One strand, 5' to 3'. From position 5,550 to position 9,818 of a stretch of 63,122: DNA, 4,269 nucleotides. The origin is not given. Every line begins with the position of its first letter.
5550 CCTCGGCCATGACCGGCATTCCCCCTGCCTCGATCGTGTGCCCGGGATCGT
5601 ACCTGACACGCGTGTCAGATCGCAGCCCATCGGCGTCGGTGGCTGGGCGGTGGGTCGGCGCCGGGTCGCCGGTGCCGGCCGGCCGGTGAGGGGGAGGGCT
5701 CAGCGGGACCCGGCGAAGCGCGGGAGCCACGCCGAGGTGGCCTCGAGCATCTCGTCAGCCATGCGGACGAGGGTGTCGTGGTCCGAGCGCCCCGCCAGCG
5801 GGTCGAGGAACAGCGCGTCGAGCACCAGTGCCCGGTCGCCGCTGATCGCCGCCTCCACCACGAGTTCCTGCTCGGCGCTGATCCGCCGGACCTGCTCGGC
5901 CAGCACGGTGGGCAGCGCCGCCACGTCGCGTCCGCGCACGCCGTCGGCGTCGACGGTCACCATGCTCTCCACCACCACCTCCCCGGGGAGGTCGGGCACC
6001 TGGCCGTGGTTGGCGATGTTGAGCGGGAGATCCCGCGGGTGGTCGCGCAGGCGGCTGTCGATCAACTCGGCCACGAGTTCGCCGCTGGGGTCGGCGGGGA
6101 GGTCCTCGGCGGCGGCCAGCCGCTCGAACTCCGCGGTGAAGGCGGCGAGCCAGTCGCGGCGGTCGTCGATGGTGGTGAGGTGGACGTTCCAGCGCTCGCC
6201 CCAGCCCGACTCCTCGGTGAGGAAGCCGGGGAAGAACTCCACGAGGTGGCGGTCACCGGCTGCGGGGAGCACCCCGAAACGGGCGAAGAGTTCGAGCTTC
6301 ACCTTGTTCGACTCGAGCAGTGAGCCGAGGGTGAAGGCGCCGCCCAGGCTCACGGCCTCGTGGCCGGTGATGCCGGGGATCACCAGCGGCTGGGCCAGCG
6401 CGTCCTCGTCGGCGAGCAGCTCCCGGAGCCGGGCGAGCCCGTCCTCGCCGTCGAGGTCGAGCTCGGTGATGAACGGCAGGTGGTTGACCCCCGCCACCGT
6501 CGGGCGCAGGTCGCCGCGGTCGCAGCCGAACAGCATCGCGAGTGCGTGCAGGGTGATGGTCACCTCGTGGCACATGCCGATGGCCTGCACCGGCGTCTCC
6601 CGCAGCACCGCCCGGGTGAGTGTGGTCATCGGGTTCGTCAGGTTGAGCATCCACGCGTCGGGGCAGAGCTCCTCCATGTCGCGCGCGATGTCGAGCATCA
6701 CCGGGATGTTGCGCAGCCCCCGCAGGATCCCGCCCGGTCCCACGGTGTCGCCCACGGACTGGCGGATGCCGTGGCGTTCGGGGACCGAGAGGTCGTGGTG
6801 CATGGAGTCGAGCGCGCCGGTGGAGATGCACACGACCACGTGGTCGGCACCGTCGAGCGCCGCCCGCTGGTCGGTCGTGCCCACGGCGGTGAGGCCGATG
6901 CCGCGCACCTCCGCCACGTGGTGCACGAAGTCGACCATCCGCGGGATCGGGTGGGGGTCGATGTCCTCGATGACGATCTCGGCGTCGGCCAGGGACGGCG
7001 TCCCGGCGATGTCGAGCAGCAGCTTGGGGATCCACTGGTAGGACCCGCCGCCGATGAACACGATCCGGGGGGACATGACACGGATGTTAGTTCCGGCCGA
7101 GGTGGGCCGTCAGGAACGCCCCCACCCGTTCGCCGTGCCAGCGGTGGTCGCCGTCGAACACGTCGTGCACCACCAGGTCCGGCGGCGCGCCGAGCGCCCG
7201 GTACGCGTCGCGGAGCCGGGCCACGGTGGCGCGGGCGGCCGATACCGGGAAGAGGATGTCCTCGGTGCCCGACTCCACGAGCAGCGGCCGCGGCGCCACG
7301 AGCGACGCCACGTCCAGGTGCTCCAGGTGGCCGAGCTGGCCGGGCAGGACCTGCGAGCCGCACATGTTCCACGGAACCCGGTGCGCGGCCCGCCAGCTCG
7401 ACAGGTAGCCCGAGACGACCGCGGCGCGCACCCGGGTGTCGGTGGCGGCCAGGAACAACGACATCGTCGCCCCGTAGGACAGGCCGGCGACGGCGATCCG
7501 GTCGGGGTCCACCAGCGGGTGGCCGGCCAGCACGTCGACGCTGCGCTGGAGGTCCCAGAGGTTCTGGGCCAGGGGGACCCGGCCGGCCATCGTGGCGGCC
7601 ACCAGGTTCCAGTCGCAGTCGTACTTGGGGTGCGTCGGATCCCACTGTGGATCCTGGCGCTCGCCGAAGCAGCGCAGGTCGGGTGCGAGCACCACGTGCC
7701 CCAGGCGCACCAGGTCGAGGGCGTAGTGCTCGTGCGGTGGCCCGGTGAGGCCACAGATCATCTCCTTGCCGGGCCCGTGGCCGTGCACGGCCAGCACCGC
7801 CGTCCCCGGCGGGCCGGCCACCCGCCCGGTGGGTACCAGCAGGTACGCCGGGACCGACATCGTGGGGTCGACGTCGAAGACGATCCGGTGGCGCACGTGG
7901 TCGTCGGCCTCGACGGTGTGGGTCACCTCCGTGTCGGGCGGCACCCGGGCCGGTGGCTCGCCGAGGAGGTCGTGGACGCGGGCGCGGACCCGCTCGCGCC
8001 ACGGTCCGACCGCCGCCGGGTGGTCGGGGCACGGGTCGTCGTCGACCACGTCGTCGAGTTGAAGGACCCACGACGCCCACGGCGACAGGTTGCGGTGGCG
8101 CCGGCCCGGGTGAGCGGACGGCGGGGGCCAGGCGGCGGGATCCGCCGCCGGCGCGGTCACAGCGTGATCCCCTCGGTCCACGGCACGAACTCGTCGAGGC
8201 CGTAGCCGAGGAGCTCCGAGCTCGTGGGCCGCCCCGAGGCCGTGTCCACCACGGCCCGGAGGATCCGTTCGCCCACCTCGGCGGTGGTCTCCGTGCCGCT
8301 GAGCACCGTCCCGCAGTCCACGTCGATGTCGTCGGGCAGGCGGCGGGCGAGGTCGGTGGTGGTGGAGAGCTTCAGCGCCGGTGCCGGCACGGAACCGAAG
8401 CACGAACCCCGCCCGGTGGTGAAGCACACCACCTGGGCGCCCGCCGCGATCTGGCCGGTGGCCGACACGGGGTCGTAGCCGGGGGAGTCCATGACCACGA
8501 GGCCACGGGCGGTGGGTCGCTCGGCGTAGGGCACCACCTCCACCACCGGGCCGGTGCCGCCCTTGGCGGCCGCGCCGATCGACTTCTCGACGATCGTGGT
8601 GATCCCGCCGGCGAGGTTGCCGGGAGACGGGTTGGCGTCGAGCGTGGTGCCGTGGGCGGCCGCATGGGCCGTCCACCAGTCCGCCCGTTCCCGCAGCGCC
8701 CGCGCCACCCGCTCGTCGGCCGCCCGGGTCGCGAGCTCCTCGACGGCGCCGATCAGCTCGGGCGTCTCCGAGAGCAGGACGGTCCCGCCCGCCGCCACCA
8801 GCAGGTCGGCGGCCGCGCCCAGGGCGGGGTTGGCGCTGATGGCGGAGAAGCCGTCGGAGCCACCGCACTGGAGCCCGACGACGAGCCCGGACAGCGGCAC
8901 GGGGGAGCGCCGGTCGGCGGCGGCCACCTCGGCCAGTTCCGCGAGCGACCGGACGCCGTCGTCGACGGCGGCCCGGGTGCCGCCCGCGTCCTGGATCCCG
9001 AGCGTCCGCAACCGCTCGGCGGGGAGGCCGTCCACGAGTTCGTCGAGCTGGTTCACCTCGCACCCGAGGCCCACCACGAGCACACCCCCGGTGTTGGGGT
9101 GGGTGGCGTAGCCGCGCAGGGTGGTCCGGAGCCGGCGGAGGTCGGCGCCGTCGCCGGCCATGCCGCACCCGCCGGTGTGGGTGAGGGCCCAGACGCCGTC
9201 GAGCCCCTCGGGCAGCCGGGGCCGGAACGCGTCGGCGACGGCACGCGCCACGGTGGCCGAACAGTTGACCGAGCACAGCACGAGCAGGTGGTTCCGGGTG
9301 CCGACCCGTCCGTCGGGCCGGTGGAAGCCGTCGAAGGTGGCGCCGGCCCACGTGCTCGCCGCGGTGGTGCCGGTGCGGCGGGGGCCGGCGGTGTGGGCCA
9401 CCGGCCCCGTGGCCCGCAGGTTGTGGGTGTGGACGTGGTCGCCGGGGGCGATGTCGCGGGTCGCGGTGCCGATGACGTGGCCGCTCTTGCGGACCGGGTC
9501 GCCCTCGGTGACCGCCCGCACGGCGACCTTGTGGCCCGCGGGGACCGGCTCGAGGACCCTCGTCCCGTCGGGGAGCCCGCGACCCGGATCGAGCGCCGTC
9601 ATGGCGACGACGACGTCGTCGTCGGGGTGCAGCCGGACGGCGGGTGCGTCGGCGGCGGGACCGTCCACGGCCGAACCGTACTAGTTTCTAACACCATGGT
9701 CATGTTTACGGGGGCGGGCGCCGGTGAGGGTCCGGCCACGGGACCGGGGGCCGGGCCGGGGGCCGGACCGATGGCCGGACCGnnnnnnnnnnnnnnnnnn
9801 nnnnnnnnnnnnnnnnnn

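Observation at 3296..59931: Twelve copies of a 16-bp palindromic operator-like motif (CTRAC-N6-GTCAN) confined to promoter and junction regions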

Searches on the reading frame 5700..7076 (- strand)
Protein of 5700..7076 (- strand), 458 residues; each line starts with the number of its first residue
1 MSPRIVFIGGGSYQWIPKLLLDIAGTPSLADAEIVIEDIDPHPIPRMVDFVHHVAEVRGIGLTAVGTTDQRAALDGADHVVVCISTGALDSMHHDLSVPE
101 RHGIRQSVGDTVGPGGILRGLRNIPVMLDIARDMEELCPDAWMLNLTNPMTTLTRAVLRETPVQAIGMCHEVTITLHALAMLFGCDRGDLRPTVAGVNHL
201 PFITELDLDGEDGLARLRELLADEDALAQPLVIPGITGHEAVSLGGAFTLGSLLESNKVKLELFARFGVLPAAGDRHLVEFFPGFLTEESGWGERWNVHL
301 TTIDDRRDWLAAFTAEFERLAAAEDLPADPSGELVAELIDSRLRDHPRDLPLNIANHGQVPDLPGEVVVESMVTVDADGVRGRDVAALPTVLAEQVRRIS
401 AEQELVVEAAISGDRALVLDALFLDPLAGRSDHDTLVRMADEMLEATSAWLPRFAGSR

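Call 9: search_protein_families(library=pfam, proteins=[window:5700-7076:-])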
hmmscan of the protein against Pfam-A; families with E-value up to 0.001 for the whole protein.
window:5700-7076:- (458 aa): 2 families
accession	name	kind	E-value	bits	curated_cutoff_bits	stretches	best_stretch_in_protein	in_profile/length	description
PF02056.22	Glyco_hydro_4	-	1.3e-50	172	23.2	1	4-180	1-178/183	Family 4 glycosyl hydrolase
PF11975.13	Glyco_hydro_4C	-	1.5e-34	120.3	24.1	1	194-427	1-210/211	Family 4 glycosyl hydrolase C-terminal domain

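Call 15: find_encoding_contigs(protein=window:5700-7076:-, flank=10000, max_places=10)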
Protein window:5700-7076:- (458 aa): 19 contigs read that carry it; 10 places shown.
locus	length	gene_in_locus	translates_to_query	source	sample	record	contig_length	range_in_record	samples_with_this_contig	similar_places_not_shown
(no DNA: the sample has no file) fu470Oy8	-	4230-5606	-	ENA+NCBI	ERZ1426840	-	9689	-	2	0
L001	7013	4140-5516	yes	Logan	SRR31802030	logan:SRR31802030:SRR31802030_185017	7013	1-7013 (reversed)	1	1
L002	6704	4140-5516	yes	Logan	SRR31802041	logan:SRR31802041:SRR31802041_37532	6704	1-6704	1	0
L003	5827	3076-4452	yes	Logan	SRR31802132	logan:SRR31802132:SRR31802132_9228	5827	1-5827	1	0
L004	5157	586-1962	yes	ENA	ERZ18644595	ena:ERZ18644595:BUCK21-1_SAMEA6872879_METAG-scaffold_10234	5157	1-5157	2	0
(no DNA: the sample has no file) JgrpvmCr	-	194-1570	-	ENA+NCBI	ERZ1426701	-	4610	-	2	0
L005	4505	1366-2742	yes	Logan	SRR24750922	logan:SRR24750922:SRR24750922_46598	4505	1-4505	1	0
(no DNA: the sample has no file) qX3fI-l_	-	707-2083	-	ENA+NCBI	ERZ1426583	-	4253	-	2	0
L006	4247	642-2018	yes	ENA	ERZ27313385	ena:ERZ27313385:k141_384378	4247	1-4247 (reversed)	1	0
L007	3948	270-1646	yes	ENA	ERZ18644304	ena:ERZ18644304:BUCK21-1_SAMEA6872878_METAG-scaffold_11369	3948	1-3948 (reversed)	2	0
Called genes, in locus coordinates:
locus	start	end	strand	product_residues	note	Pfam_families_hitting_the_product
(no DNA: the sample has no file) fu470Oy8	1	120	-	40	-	?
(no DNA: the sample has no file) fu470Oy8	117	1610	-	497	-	PF02614:UxaC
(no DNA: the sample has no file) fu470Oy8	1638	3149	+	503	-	PF08666:SAF (weak), PF04295:GD_AH_second, PF20629:GD_AH_C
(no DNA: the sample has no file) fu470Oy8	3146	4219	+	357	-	PF12715:Abhydrolase_7, PF22244:GCE_fung (faint), PF00326:Peptidase_S9 (weak)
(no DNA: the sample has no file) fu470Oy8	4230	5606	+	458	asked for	PF02056:Glyco_hydro_4, PF11975:Glyco_hydro_4C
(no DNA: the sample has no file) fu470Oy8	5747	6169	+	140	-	PF01575:MaoC_dehydratas, PF13452:FAS1_DH_region (weak)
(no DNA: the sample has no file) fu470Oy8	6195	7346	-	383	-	PF02771:Acyl-CoA_dh_N, PF02770:Acyl-CoA_dh_M, PF00441:Acyl-CoA_dh_1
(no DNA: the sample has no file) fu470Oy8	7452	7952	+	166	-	PF13452:FAS1_DH_region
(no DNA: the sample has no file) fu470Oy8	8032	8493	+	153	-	PF12172:zf-ChsH2 (weak), PF01796:OB_ChsH2_C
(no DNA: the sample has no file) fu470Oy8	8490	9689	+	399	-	PF00108:Thiolase_N, PF00109:ketoacyl-synt (faint), PF02803:Thiolase_C, PF22691:Thiolase_C_1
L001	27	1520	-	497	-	PF02614:UxaC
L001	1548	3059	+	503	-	PF08666:SAF (weak), PF04295:GD_AH_second, PF20629:GD_AH_C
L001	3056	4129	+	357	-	PF12715:Abhydrolase_7, PF22244:GCE_fung (faint), PF00326:Peptidase_S9 (weak)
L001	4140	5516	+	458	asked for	PF02056:Glyco_hydro_4, PF11975:Glyco_hydro_4C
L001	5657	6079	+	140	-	PF01575:MaoC_dehydratas, PF13452:FAS1_DH_region (weak)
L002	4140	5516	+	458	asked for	PF02056:Glyco_hydro_4, PF11975:Glyco_hydro_4C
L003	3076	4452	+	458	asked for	PF02056:Glyco_hydro_4, PF11975:Glyco_hydro_4C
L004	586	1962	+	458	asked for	PF02056:Glyco_hydro_4, PF11975:Glyco_hydro_4C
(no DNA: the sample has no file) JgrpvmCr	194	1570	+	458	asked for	PF02056:Glyco_hydro_4, PF11975:Glyco_hydro_4C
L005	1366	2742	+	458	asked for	PF02056:Glyco_hydro_4, PF11975:Glyco_hydro_4C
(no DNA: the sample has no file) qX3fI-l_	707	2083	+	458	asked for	PF02056:Glyco_hydro_4, PF11975:Glyco_hydro_4C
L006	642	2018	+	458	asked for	PF02056:Glyco_hydro_4, PF11975:Glyco_hydro_4C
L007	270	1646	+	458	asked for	PF02056:Glyco_hydro_4, PF11975:Glyco_hydro_4C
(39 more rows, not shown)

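Call 50: search_protein_families(library=ncbifam, proteins=[window:5700-7076:-], max_evalue=0.01)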
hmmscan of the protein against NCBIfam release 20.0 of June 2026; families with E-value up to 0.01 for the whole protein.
window:5700-7076:- (458 aa): 3 families
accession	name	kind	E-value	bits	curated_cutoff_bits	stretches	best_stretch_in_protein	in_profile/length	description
NF011657.0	PRK15076.1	subfamily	1e-100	337.4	486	1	2-455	2-430/432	alpha-galactosidase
NF041089.1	alpha_gluc_AglA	equivalog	1.1e-37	130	650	2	4-224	2-225/464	alpha-glucosidase AglA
NF004863.0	PRK06223.1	subfamily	0.0045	16.2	283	0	122-163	95-136/313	malate dehydrogenase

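Call 61: list_cluster_members(proteins=[window:5700-7076:-, window:59972-61027:-, window:1617-2816:-])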
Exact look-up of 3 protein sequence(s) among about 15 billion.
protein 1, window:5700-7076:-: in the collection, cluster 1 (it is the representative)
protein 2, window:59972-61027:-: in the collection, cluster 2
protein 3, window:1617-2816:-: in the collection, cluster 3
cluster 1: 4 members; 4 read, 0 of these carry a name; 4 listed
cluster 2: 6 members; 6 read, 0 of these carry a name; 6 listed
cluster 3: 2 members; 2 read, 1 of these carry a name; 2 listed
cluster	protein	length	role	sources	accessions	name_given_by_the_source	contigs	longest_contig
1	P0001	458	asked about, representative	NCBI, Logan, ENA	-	-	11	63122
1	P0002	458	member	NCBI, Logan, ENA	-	-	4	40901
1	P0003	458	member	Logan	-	-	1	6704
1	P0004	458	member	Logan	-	-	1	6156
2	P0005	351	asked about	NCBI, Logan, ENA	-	-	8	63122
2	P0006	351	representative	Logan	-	-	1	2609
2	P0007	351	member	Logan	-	-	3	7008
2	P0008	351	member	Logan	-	-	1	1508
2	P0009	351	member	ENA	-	-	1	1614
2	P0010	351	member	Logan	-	-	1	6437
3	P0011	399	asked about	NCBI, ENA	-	-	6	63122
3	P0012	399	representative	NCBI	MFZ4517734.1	MAG: thiolase family protein [Microthrixaceae bacterium]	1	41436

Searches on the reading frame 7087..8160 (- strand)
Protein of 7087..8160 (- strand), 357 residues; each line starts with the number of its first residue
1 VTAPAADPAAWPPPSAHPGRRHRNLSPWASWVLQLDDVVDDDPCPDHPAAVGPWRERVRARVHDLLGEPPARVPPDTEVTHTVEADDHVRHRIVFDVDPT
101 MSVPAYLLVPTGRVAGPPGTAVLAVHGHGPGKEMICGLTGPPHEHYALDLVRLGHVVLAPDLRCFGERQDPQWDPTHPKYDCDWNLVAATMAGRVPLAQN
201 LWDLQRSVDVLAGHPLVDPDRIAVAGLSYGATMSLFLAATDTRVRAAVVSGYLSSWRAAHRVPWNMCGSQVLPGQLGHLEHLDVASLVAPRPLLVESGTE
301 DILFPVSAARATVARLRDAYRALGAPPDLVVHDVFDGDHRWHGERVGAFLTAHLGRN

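Call 9: search_protein_families(library=pfam, proteins=[window:7087-8049:-])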
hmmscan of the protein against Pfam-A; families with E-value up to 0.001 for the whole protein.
window:7087-8049:- (320 aa): 6 families
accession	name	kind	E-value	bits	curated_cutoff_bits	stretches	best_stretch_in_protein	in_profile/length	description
PF12715.13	Abhydrolase_7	-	1.8e-09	37.8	21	1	15-265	49-317/388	Abhydrolase family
PF22244.2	GCE_fung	-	1.1e-06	29.1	27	0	164-212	84-134/231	Glucuronyl esterase, fungi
PF00326.27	Peptidase_S9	-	1.1e-05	25.4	22.6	1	166-285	47-172/213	Prolyl oligopeptidase family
PF01738.24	DLH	-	4.1e-05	23.7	21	1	109-212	33-126/217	Dienelactone hydrolase family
PF05448.18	AXE1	-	5.4e-05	22.5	21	1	166-222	159-216/321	Acetyl xylan esterase (AXE1)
PF00561.26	Abhydrolase_1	-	9.4e-05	22.6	25.8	1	112-215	22-102/245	alpha/beta hydrolase fold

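Call 50: search_protein_families(library=ncbifam, proteins=[window:7087-8160:-], max_evalue=0.01)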
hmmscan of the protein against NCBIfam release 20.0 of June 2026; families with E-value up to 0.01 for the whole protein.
window:7087-8160:- (357 aa): 4 families
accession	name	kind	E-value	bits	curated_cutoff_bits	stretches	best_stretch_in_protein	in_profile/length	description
NF033523.0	lasso_peptidase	equivalog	5.8e-07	28.7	400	1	204-253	478-527/638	Atxe2 family lasso peptide isopeptidase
NF050058.1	e_dPHAscl_type1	hypoth_equivalog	1.1e-05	25.1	150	1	217-320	101-208/276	extracellular catalytic domain type 1 short-chain-length polyhydroxyalkanoate depolymerase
NF007857.0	PRK10566.1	equivalog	2.7e-05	24.1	201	1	197-320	84-212/249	esterase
NF047920.1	lactonase_UilS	equivalog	0.0095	15.7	400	0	193-249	71-127/285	UilS family quorum-quenching N-acyl-homoserine lactonase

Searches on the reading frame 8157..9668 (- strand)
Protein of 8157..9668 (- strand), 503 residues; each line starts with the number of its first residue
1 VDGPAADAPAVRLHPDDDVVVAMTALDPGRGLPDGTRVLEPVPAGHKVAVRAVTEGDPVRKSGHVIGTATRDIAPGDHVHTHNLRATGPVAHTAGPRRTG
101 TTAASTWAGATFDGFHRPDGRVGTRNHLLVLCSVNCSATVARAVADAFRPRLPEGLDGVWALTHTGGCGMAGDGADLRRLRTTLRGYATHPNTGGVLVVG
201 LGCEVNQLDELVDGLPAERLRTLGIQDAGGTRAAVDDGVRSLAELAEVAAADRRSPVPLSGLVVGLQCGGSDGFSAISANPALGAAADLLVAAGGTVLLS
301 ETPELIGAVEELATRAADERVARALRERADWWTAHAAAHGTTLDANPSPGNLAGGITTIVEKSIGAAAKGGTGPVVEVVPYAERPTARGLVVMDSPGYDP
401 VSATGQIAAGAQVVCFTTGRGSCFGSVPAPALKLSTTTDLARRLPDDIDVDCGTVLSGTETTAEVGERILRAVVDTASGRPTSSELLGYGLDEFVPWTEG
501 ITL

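Call 9: search_protein_families(library=pfam, proteins=[window:8157-9668:-])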
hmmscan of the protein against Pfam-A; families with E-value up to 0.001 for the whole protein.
window:8157-9668:- (503 aa): 3 families
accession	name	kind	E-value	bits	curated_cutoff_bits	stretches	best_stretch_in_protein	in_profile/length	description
PF20629.2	GD_AH_C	-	6.4e-94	314.3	26.8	1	259-501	1-241/242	D-galactarate/Altronate dehydratase, C-terminal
PF04295.18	GD_AH_second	-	5.3e-42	143.6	27.3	1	114-249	1-135/136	D-galactarate dehydratase/Altronate hydrolase, second domain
PF08666.17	SAF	-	5.4e-06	27.3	21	1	17-85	1-63/63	SAF domain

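Call 17: find_related_loci(query=window:8157-9668:-, collection=genome_contigs, flank=10000)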
Query window:8157-9668:- (503 aa) in genome_contigs; peptide patterns used: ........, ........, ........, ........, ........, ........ (x = any residue, [..] = any of these).
234 stretches matched a pattern; 78 encode a relative of the query (tblastn E <= 1e-3); 78 distinct loci.
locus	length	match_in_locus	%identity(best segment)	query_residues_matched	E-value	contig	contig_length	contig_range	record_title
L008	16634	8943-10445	74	3-503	0e+0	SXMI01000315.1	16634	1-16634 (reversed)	MAG: Actinomycetota bacterium isolate F1-120-MAGs164 F1-120__c903221, whole genome shotgun sequence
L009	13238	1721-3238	74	2-503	0e+0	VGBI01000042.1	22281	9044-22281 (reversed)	MAG: Actinomycetota bacterium isolate K_DeepCast_35m_m1_297 K_DeepCast_35m_m1_297_Ga0194129_10003367, whole genome shotg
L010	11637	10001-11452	69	10-503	0e+0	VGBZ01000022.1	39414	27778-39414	MAG: Actinomycetota bacterium isolate K_Offshore_80m_m1_195 K_Offshore_80m_m1_195_Ga0194132_10002018, whole genome shotg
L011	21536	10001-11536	73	2-503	0e+0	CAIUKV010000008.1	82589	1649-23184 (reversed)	MAG: uncultured actinobacterium isolate LaPlata-b_bin-0363 genome assembly, contig: bin-0363:008/284, whole genome shotg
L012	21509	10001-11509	54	9-501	7e-154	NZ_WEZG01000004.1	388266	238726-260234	Aureimonas psammosilenae strain YIM DR1026 scaffold4, whole genome shotgun sequence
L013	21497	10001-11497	51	11-503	4e-153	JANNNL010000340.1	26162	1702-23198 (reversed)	MAG: Actinomycetes bacterium isolate SOY_35_concoct_327 SOY_35_k141_4029013, whole genome shotgun sequence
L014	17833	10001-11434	51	8-501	5e-149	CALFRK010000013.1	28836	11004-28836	MAG TPA_asm: uncultured Ilumatobacter sp. isolate ERR2206756_bin.66_CONCOCT_v1.1_MAG genome assembly, contig: ERZ887841.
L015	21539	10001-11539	50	1-500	3e-147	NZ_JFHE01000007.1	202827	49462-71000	Caballeronia grimmiae strain R27 contig7, whole genome shotgun sequence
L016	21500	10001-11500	50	11-500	6e-145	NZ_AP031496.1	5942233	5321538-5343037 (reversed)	Halioxenophilus aromaticivorans strain KU68F chromosome, complete genome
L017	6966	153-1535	51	42-501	6e-143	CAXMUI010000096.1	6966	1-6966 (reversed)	MAG: uncultured Acidimicrobiia bacterium isolate 10C-St8-MC-01_bin.19.orig genome assembly, contig: k141_3442102, whole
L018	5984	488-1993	48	11-500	7e-141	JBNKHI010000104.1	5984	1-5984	MAG: Cellvibrionaceae bacterium isolate E1.bin.8.strict NODE_104_length_5984_cov_4.164551, whole genome shotgun sequence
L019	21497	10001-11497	50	11-502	2e-140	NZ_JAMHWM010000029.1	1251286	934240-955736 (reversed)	MAG: Sphingomonas sp. isolate UR_AS_maxbin.034 k201_214593, whole genome shotgun sequence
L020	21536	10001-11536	48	11-503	5e-139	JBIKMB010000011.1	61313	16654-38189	MAG: Pirellulaceae bacterium isolate ME2014-08-29_3300036719_group5_bin81 Rohwer_bin1640_scaffold_254_c1, whole genome s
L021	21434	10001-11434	51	8-501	2e-138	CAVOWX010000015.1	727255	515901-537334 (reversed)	MAG: uncultured Acidimicrobiaceae bacterium isolate MFD09964.bin.2.209 genome assembly, contig: contig_4743, whole genom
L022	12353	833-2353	48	11-500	3e-137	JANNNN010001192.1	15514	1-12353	MAG: Planctomycetia bacterium isolate SOY_35_concoct_239 SOY_35_k141_2998073, whole genome shotgun sequence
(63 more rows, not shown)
